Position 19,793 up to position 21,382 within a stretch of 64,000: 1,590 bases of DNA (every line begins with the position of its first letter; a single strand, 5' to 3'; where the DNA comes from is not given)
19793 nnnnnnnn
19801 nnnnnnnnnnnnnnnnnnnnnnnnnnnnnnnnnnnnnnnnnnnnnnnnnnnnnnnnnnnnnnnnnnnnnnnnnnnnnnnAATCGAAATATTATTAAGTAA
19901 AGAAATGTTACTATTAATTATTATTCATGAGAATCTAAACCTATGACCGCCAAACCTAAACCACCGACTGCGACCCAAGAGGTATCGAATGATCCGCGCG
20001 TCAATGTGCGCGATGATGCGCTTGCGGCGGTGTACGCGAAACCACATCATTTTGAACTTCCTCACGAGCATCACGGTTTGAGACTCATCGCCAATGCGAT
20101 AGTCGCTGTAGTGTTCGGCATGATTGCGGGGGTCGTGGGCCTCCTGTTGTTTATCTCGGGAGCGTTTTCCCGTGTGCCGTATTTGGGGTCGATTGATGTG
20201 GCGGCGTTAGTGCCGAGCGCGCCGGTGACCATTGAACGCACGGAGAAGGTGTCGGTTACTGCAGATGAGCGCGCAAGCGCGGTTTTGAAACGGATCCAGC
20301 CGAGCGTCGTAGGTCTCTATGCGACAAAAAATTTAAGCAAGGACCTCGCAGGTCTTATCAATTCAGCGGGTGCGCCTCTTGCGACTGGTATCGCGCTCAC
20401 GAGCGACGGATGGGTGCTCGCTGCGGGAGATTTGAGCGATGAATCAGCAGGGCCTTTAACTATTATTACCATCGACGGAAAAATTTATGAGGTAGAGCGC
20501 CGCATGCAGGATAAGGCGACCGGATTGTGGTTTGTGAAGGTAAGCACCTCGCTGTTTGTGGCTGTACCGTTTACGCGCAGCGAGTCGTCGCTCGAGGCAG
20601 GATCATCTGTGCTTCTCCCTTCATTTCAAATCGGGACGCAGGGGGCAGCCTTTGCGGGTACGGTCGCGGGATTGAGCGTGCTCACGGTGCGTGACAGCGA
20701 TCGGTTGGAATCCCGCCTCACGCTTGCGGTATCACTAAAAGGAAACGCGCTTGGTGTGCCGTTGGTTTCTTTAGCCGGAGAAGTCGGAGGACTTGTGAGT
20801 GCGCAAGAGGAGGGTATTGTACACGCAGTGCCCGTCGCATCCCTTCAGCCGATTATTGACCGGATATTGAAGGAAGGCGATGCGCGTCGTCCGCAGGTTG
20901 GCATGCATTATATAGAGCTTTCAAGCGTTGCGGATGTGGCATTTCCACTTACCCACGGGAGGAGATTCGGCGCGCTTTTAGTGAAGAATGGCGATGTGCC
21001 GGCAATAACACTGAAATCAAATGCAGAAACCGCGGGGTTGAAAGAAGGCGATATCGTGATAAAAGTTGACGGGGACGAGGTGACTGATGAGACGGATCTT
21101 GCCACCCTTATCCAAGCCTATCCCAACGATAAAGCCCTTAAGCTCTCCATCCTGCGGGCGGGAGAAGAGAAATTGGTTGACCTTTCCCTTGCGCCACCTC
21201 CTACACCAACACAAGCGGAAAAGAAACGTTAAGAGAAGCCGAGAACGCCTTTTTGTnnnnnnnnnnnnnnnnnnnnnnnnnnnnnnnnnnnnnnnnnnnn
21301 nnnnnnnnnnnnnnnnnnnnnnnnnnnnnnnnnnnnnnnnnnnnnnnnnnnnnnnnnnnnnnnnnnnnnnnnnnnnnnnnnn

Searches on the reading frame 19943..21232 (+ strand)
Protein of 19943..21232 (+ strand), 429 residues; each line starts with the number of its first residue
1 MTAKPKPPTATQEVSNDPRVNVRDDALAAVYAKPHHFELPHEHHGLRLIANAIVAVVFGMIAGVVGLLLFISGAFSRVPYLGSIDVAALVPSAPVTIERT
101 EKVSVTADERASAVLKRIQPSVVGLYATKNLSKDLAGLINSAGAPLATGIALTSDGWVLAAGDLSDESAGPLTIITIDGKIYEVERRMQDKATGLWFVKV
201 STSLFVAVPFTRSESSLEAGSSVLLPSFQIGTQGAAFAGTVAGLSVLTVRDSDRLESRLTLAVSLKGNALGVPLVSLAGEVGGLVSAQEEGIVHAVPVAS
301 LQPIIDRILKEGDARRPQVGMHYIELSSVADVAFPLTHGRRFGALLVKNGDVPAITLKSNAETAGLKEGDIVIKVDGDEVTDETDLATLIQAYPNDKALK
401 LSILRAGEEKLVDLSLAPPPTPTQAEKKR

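Call 9: search_protein_families(library=pfam, proteins=[window:19943-21232:+])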
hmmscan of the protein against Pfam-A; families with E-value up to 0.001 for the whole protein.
window:19943-21232:+ (429 aa): 3 families
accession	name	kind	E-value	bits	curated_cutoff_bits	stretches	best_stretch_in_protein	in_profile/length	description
PF13180.12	PDZ_2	-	7.8e-09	36.1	27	1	355-416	19-80/80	PDZ domain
PF17820.7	PDZ_6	-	5.1e-08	33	27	1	358-404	8-53/54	PDZ domain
PF13365.12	Trypsin_2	-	1.8e-05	26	27.6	1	147-284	1-144/144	Trypsin-like peptidase domain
